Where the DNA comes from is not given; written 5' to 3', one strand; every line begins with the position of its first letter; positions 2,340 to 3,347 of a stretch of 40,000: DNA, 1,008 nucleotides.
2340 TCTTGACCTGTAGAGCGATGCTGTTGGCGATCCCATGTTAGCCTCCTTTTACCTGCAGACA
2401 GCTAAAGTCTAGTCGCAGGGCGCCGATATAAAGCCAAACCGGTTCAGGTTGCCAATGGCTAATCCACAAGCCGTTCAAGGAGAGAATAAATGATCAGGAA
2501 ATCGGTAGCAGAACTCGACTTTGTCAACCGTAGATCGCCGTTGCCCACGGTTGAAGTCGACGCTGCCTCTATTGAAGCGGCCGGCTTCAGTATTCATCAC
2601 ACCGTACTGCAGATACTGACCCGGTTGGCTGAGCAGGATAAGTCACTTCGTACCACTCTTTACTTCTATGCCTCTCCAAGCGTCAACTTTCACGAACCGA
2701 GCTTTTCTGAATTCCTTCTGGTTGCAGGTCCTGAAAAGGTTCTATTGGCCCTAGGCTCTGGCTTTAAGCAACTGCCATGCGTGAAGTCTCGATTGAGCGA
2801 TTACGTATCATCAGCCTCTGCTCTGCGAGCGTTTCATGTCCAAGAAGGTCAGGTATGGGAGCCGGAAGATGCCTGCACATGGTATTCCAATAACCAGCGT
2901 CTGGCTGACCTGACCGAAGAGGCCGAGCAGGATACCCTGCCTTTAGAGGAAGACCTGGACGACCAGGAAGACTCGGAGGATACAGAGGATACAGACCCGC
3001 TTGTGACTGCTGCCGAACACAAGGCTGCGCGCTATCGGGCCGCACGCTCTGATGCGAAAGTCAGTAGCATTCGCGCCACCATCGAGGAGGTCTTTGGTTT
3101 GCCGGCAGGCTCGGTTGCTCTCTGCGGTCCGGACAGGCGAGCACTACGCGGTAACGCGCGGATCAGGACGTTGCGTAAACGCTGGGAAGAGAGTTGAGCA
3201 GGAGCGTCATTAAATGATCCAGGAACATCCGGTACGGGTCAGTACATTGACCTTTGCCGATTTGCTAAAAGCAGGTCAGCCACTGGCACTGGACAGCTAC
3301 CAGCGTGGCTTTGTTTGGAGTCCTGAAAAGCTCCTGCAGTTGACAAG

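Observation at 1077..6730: WYL (BrxR/CapW-like) regulator heading an acidic protein + DUF262 + DUF262-DUF1524 module that abuts the dpd restriction operon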

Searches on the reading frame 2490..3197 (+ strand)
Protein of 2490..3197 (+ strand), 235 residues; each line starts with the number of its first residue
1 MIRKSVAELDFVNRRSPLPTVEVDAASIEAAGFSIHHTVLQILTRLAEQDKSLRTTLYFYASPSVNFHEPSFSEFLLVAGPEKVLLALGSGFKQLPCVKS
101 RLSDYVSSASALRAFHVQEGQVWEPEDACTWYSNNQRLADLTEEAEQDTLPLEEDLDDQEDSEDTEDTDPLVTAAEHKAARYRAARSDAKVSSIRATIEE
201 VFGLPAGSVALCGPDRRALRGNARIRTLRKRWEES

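Call 4: search_protein_families(library=pfam, proteins=[window:2490-3197:+], max_evalue=0.01)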
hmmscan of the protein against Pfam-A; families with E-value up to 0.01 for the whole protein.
window:2490-3197:+ (235 aa): 0 families

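Call 5: search_protein_families(library=padloc, proteins=[window:2490-3197:+], max_evalue=0.01)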
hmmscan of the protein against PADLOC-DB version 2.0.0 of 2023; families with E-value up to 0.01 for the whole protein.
window:2490-3197:+ (235 aa): 0 families

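Call 6: search_protein_families(library=ncbifam, proteins=[window:2490-3197:+], max_evalue=0.01)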
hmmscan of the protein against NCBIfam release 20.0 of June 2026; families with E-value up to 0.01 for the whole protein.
window:2490-3197:+ (235 aa): 0 families

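Call 17: find_homologous_proteins(query=window:2490-3197:+, max_evalue=0.001)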
Query window:2490-3197:+ (235 aa): 152 proteins with E <= 0.001 among 3111 candidates; the best 120 are listed.
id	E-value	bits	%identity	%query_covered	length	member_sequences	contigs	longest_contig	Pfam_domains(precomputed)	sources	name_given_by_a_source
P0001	1.5e-149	514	100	100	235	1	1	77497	-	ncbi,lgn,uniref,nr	ncbi:hypothetical protein IQ22_03945 [Pseudomonas duriflava]|uniref:Uncharacterized protein n=1 Tax=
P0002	8.4e-122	423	84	100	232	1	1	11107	-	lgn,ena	-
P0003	3.5e-109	382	76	100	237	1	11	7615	-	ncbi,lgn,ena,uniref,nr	ncbi:MAG: hypothetical protein E6Q69_15850 [Aquipseudomonas alcaligenes]|uniref:Uncharacterized prot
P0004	5.7e-109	381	75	100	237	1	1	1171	-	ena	-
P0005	3.2e-108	378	75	100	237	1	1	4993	-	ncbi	-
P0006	5.9e-108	378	75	100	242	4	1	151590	-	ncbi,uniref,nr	ncbi:hypothetical protein SAMN05216201_113113 [Pseudomonas linyingensis]|uniref:Uncharacterized prot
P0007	6.5e-108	377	75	100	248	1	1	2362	-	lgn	-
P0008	4.1e-107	375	73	100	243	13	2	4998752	-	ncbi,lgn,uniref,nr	ncbi:hypothetical protein [Aquipseudomonas alcaligenes]|uniref:Uncharacterized protein n=1 Tax=Aquip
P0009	5.9e-106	371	72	100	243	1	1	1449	-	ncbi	ncbi:hypothetical protein D3C77_400860 [compost metagenome]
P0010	7.7e-106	371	74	100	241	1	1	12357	-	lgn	-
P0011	1.0e-105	370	73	100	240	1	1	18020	-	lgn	-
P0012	3.5e-105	369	72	100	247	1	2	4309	-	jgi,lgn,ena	-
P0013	1.0e-104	367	73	100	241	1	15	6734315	-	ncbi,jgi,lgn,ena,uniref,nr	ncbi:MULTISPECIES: hypothetical protein [Pseudomonadaceae]|uniref:hypothetical protein n=1 Tax=Pseud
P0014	1.6e-104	366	71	100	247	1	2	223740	-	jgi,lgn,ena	jgi:hypothetical protein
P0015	2.2e-104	366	74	100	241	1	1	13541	-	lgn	-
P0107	4.0e-48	182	43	99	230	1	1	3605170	-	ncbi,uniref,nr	ncbi:hypothetical protein [Cupriavidus campinensis]|uniref:hypothetical protein n=1 Tax=Cupriavidus 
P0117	1.9e-46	177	42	98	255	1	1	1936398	-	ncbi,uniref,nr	ncbi:hypothetical protein [Photobacterium sp. TY1-4]|uniref:hypothetical protein n=1 Tax=Photobacter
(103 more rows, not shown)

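Call 21: search_solved_structures(query=window:2490-3197:+, max_evalue=1)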
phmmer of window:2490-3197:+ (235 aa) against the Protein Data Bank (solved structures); distinct sequences matched with E-value up to 1: 0.

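Call 22: find_encoding_contigs(protein=P0013, flank=10000, max_places=4)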
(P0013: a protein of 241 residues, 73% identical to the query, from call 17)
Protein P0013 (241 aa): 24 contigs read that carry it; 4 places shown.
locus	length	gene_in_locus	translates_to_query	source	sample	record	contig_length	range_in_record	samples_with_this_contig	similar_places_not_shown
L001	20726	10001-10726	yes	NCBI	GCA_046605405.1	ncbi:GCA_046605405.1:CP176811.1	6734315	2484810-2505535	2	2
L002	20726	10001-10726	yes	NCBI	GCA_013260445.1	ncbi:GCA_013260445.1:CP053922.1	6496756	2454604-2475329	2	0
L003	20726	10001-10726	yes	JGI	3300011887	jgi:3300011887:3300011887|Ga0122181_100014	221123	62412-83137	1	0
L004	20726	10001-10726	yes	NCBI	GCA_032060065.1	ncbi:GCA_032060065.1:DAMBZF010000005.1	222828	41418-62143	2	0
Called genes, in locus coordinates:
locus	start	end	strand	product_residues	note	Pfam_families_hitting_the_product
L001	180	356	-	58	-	-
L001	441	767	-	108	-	-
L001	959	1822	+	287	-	PF00561:Abhydrolase_1, PF12146:Hydrolase_4 (faint), PF12697:Abhydrolase_6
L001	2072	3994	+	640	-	PF02824:TGS, PF07973:tRNA_SAD, PF00587:tRNA-synt_2b, PF03129:HGTP_anticodon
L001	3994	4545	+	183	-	PF05198:IF3_N, PF00707:IF3_C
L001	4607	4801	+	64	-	PF01632:Ribosomal_L35p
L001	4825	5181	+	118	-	PF00453:Ribosomal_L20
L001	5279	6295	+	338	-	PF02912:Phe_tRNA-synt_N, PF01409:tRNA-synt_2d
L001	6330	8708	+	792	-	PF01588:tRNA_bind, PF03483:B3_4, PF03484:B5, PF17759:tRNA_synthFbeta, PF03147:FDX-ACB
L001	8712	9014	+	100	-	PF00216:Bac_DNA_binding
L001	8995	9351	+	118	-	PF13411:MerR_1, PF00376:MerR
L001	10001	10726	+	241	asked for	-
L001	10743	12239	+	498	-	PF03235:GmrSD_N, PF25202:DUF7834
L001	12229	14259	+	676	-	PF03235:GmrSD_N, PF07510:GmrSD_C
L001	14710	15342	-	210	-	-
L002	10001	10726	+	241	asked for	-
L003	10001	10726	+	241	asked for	-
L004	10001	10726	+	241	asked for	-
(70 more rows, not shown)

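Call 23: find_encoding_contigs(protein=P0107, flank=10000, max_places=3)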
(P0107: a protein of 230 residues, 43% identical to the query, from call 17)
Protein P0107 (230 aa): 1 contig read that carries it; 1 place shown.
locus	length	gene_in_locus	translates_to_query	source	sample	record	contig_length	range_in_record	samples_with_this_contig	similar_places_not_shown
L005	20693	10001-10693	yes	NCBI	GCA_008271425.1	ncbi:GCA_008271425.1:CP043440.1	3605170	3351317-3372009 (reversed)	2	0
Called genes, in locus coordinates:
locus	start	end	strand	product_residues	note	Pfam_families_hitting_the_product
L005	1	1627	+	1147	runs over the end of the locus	PF00270:DEAD, PF04851:ResIII (weak)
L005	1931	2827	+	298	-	-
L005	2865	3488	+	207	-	PF18475:PIN7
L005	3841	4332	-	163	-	-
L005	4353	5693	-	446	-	PF14082:SduA_C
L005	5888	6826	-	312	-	PF14267:DUF4357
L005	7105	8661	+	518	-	PF12161:HsdM_N, PF02384:N6_Mtase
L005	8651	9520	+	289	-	PF01420:Methylase_S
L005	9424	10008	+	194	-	PF01420:Methylase_S (weak)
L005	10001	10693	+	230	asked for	-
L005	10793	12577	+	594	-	PF04313:HSDR_N, PF04851:ResIII, PF18766:SWI2_SNF2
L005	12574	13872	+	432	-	PF22679:T1R_D3-like, PF11867:T1RH-like_C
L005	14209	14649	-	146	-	-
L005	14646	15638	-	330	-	PF02374:ArsA_ATPase, PF06564:CBP_BcsQ (weak), PF09140:MipZ (faint), PF10609:ParA, PF13614:AAA_31, PF00142:Fer4_NifH (weak), PF01656:CbiA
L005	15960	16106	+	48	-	-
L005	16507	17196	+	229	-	PF06067:DUF932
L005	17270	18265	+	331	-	PF09588:YqaJ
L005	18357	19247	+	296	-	PF18897:Gp3-like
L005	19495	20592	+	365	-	PF04245:NA37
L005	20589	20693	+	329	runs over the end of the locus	PF04607:RelA_SpoT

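Call 24: find_encoding_contigs(protein=P0117, flank=10000, max_places=3)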
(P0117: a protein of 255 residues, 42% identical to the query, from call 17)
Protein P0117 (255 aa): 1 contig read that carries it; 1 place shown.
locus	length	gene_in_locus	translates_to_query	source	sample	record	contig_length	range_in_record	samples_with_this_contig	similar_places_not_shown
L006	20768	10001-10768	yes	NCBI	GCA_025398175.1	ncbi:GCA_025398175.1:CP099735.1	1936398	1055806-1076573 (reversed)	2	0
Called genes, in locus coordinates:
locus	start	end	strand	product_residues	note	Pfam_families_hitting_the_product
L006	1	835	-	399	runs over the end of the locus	PF00108:Thiolase_N, PF00109:ketoacyl-synt (weak), PF02803:Thiolase_C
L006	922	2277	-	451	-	PF00202:Aminotran_3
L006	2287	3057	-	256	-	PF01144:CoA_trans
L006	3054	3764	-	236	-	PF01144:CoA_trans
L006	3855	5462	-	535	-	-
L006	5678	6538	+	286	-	PF00126:HTH_1, PF03466:LysR_substrate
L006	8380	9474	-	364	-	PF01699:Na_Ca_ex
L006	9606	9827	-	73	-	-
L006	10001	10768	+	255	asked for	-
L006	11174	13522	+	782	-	-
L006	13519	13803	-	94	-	-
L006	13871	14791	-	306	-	PF13737:DDE_Tnp_1_5, PF01609:DDE_Tnp_1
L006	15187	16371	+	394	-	PF01734:Patatin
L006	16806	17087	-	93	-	-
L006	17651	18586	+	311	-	PF00582:Usp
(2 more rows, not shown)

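Call 27: find_related_loci(query=A1, collection=genome_contigs, flank=10000)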
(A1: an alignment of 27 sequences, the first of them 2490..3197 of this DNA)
Query A1 (235 aa) in genome_contigs; peptide patterns used: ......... (x = any residue, [..] = any of these).
28 stretches matched a pattern; 22 encode a relative of the query (tblastn E <= 1e-3); 22 distinct loci.
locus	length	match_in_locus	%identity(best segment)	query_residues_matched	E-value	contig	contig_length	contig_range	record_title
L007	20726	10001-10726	75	1-235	1e-102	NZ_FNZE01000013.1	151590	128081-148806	Pseudomonas linyingensis strain LMG 25967, whole genome shotgun sequence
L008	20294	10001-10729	73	1-235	3e-101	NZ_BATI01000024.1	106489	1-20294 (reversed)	Aquipseudomonas alcaligenes NBRC 14159, whole genome shotgun sequence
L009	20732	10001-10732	71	1-235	5e-100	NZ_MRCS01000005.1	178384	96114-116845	Pseudomonas sp. ACN8 BSF44_contig000005, whole genome shotgun sequence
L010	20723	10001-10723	71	1-235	2e-98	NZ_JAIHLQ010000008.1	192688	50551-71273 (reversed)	Pseudomonas baetica strain 25P2F9 scaffold8_size192688, whole genome shotgun sequence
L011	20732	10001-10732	71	1-235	7e-97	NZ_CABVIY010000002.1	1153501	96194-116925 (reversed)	Pseudomonas fluorescens isolate PS918, whole genome shotgun sequence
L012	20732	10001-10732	71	1-235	3e-96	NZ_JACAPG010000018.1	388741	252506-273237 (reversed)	Pseudomonas reactans strain C5002 run0228_C5002_S32_L005_contig_18, whole genome shotgun sequence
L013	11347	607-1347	68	1-235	1e-95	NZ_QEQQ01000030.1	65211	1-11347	Pseudomonas sp. CC120222-01a N430DRAFT_scaffold00030.30, whole genome shotgun sequence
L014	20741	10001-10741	67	1-235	5e-94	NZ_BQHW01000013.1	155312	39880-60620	Pseudomonas ceruminis strain BML-PP028 sequence013, whole genome shotgun sequence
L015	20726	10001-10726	71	1-235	3e-93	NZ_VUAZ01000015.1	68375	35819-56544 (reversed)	Pseudomonas kitaguniensis strain MAFF 212408 MAFF212408_contig_15, whole genome shotgun sequence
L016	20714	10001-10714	62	1-235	5e-86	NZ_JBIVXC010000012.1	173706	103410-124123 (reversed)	Pseudomonas sp. NPDC090755 NPDC090755_414_G3.ctg-0012, whole genome shotgun sequence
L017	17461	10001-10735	62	1-235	4e-86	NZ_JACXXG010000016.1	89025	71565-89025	Stutzerimonas kunmingensis strain 28M-8 NODE_16_length_89025_cov_57.9534, whole genome shotgun sequence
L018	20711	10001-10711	60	1-235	1e-84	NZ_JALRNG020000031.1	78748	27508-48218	Pseudomonas sp. BJa5 NODE_31_length_78748_cov_153.721600, whole genome shotgun sequence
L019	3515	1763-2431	43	1-233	8e-59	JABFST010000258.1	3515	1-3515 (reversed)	MAG: Methylococcaceae bacterium isolate WB-IL-19 seq_23616, whole genome shotgun sequence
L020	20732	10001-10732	42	3-235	7e-56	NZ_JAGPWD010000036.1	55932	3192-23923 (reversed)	Massilia sp. ZL223 Massilia_ZL223_S140_Assembly_contig_36, whole genome shotgun sequence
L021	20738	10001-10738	43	1-233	6e-55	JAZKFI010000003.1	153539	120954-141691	MAG: Pseudomonadota bacterium isolate DC_HB_02_SPN181219-bin070 DCHB02SPN_B070_0_000000000003, whole genome shotgun sequ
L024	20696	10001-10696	42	4-233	2e-46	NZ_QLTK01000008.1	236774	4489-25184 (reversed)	Paraburkholderia bryophila strain LMG 23644 Ga0139076_108, whole genome shotgun sequence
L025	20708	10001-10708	39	1-234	2e-45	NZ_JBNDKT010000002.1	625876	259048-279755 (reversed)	Paraburkholderia sp. GAS448 Ga0573068_002, whole genome shotgun sequence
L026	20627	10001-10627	39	26-232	8e-39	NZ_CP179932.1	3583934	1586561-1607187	Alcanivorax sp. IL2 chromosome, complete genome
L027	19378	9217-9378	70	180-233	5e-20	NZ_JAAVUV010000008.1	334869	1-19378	Caballeronia sp. dw_276 8, whole genome shotgun sequence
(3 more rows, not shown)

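Call 33: predict_structure(alignment_id=A1)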
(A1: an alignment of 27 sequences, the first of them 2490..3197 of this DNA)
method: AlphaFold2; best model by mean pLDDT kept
length: 235 residues; sequences in the alignment: 27
mean_pLDDT: 81.6   pTM: 0.59
mean pLDDT of the five models: 81.6, 81.4, 80.8, 80.2, 79.6
residues with pLDDT >= 90: 142; 70-90: 39; 50-70: 15; < 50: 39
segments of 3 or more residues with pLDDT < 50: 146-184
pLDDT, mean of each block of 10 residues (from residue 1): 93 91 97 96 96 97 95 97 98 97 94 96 94 77 47 35 34 42 58 90 92 86 82 71
secondary structure, 60 per line:
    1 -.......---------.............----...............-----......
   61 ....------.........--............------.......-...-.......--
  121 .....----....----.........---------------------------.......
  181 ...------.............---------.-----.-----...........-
elements in order: E2-5 E18-24 H25-30 H35-49 E55-64 E71-79 H82-93 E100-106 E112-118 E121-125 E130-133 H138-146 H174-183 H191-202 H225-234

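Call 38: fold_search(model_id=the predicted structure, library=pdb)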
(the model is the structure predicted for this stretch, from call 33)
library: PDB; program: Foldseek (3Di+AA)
matches with E <= 10: 993; with E <= 0.001: 0
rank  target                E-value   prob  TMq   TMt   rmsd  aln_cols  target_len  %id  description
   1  3dhw_C                2.2e-02  0.95  0.23  0.17   8.3       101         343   13  Crystal structure of methionine importer MetNI (released 2008-08-05)
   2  3dhx_A                2.4e-02  0.93  0.23  0.45   7.9        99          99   14  Crystal structure of isolated C2 domain of the methionine uptake transporter (released 2008-08-05)
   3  2qrr_A                2.5e-02  0.96  0.23  0.47   8.3       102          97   13  Crystal structure of the soluble domain of the ABC transporter, ATP-binding protein from Vibrio parahaemolyticus (released 2007-08-14)
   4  2qrr_B                2.5e-02  0.96  0.23  0.46   8.4       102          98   13  Crystal structure of the soluble domain of the ABC transporter, ATP-binding protein from Vibrio parahaemolyticus (released 2007-08-14)
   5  6cvl_D                4.7e-02  0.92  0.24  0.17   8.6       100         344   12  Crystal structure of the Escherichia coli ATPgS-bound MetNI methionine ABC transporter in complex with its MetQ bindin (released 2018-11-14)
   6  2qsw                  5.0e-02  0.91  0.21  0.45   6.8        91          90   11  Crystal structure of C-terminal domain of ABC transporter / ATP-binding protein from Enterococcus faecalis (released 2007-08-21)
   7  2wvf_B                5.6e-02  0.84  0.22  0.34   7.2       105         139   14  Structural and mechanistic insights into Helicobacter pylori NikR function (released 2010-01-19)
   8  4djb_B                7.1e-02  0.84  0.23  0.38   5.6       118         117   11  A Structural Basis for the Assembly and Functions of a Viral Polymer that Inactivates Multiple Tumor Suppressors (released 2012-10-31)
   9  2wve_A                7.1e-02  0.63  0.21  0.32   9.9       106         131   12  Structural and mechanistic insights into Helicobacter pylori NikR function (released 2010-01-19)
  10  3mgj_A                8.9e-02  0.84  0.22  0.45   5.7        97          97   12  Crystal structure of the Saccharop_dh_N domain of MJ1480 protein from Methanococcus jannaschii. Northeast Structural G (released 2010-04-21)
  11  3tui_D                8.9e-02  0.75  0.22  0.16   7.9       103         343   14  Inward facing conformations of the MetNI methionine ABC transporter: CY5 native crystal form (released 2011-11-30)
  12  3qsi_C                8.9e-02  0.66  0.20  0.45   6.5        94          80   14  Nickel binding domain of NikR from Helicobacter pylori disclosing partial metal occupancy (released 2012-04-04)
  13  6cvl_C                9.5e-02  0.85  0.24  0.17   8.6       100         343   12  Crystal structure of the Escherichia coli ATPgS-bound MetNI methionine ABC transporter in complex with its MetQ bindin (released 2018-11-14)
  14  2wvd_D                9.5e-02  0.75  0.23  0.34   7.5       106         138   16  Structural and mechanistic insights into Helicobacter pylori NikR function (released 2010-01-19)
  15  1yba_A                1.0e-01  0.77  0.21  0.13   9.2       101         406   14  The active form of phosphoglycerate dehydrogenase (released 2005-04-26)
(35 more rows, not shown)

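Call 52: search_protein_families(library=pfam, proteins=[L010:7466-9118:-, L010:4001-7402:-, L010:3287-3955:-, L010:9166-9813:+, L010:14675-15310:-, L010:15394-16665:-, L010:922-1974:-], max_evalue=0.001)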
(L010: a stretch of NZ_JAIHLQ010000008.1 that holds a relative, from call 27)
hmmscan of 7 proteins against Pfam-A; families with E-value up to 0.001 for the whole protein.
L010:7466-9118:- (550 aa): 0 families

L010:4001-7402:- (1133 aa): 10 families
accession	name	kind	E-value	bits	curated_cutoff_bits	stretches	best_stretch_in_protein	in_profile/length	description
PF13482.12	RNase_H_2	-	1.4e-33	116.7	22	1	321-497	1-164/165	RNase_H superfamily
PF13087.12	AAA_12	-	3.8e-32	111.9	27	1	917-1096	15-193/195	AAA domain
PF13086.12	AAA_11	-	4.7e-11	43.4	27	1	728-788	9-74/257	AAA domain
PF13604.12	AAA_30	-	2.5e-08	34.3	27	1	737-889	17-130/191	AAA domain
PF13245.12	AAA_19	-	5.2e-08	33.6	25.1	1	733-887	5-129/134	AAA domain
PF13538.12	UvrD_C_2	-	7.6e-06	26.1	27.4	1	1039-1094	2-52/52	UvrD-like helicase C-terminal domain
PF01443.25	Viral_helicase1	-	3e-05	24.4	21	0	849-889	56-99/228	Viral superfamily 1 RNA helicase core domain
PF12705.13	PDDEXK_1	-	0.00017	22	22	1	100-226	120-247/247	PD-(D/E)XK nuclease superfamily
PF05127.21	NAT10_TcmA_helicase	-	0.00026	21.3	22.7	1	743-879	2-117/176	RNA cytidine acetyltransferase NAT10/TcmA, helicase domain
PF20720.3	nSTAND3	-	0.00034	20.8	27.2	1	730-781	8-59/155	Novel STAND NTPase 3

L010:3287-3955:- (222 aa): 5 families
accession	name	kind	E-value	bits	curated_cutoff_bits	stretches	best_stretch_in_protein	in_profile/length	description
PF12796.13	Ank_2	-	1.5e-11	45.2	27.3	1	110-197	5-85/90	Ankyrin repeats (3 copies)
PF00023.36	Ank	-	6.9e-09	35.9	21.1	0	135-155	2-22/33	Ankyrin repeat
PF13606.12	Ank_3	-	2.5e-08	33.9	22.3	0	135-156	2-23/30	Ankyrin repeat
PF13637.12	Ank_4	-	8.2e-08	32.8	22.7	0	127-154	22-49/50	Ankyrin repeats (many copies)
PF13857.12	Ank_5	-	1.8e-05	25.4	27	0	127-179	8-56/56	Ankyrin repeats (many copies)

L010:9166-9813:+ (215 aa): 0 families

L010:14675-15310:- (211 aa): 0 families

L010:15394-16665:- (423 aa): 0 families

L010:922-1974:- (350 aa): 1 family
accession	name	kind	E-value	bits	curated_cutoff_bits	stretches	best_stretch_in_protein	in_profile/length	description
PF03747.19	ADP_ribosyl_GH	-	2.7e-69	234.4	26.2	1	9-307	1-287/287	ADP-ribosylglycohydrolase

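Call 65: search_protein_families(library=phrogs, proteins=[window:2490-3197:+], max_evalue=0.01)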
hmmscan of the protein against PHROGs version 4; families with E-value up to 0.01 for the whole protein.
window:2490-3197:+ (235 aa): 0 families

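Call 66: fold_search(model_id=the predicted structure, library=viral)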
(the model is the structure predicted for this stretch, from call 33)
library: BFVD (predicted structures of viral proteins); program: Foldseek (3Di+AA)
matches with E <= 10: 800; with E <= 0.001: 0
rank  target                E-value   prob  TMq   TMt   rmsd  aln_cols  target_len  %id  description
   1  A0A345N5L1            2.1e-02  0.44  0.19  0.21  18.6       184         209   12  (no name in the UniProt tables at hand)
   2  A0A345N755            4.4e-02  0.44  0.21  0.21  19.5       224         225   12  (no name in the UniProt tables at hand)
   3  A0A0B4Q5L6            5.9e-02  0.38  0.22  0.07  24.4       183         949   11  Nuclear antigen LANA-1 [Equid gammaherpesvirus 2]
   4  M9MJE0                7.0e-02  0.30  0.20  0.25  20.4       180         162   12  (no name in the UniProt tables at hand)
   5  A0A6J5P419            7.8e-02  0.69  0.22  0.11   7.3        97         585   16  ParB/Sulfiredoxin [uncultured Caudovirales phage]
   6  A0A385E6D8            7.8e-02  0.63  0.23  0.26   6.6       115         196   11  (no name in the UniProt tables at hand)
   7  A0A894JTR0            7.8e-02  0.16  0.23  0.13  19.8       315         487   12  (no name in the UniProt tables at hand)
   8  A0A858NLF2            7.8e-02  0.12  0.15  0.09  18.7       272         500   10  (no name in the UniProt tables at hand)
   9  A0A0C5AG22            8.3e-02  0.47  0.21  0.19   5.9       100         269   16  (no name in the UniProt tables at hand)
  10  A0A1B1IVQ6            9.3e-02  0.85  0.28  0.45   5.0       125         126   10  (no name in the UniProt tables at hand)
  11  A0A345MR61            9.3e-02  0.38  0.23  0.17  13.8       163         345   12  (no name in the UniProt tables at hand)
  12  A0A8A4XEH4            9.3e-02  0.20  0.20  0.10  19.8       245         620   10  Nonstructural protein [Tarsiger cyanurus ambidensovirus]
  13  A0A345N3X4            9.9e-02  0.57  0.22  0.27   6.4        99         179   13  (no name in the UniProt tables at hand)
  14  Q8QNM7                9.9e-02  0.18  0.19  0.20  21.3       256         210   10  EsV-1-37 [Ectocarpus siliculosus virus 1 (isolate New Zealand/Kaikoura/1988)]
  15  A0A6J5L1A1            9.9e-02  0.15  0.19  0.18  28.4       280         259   12  YubB ferredoxin-like domain-containing protein [uncultured Caudovirales phage]
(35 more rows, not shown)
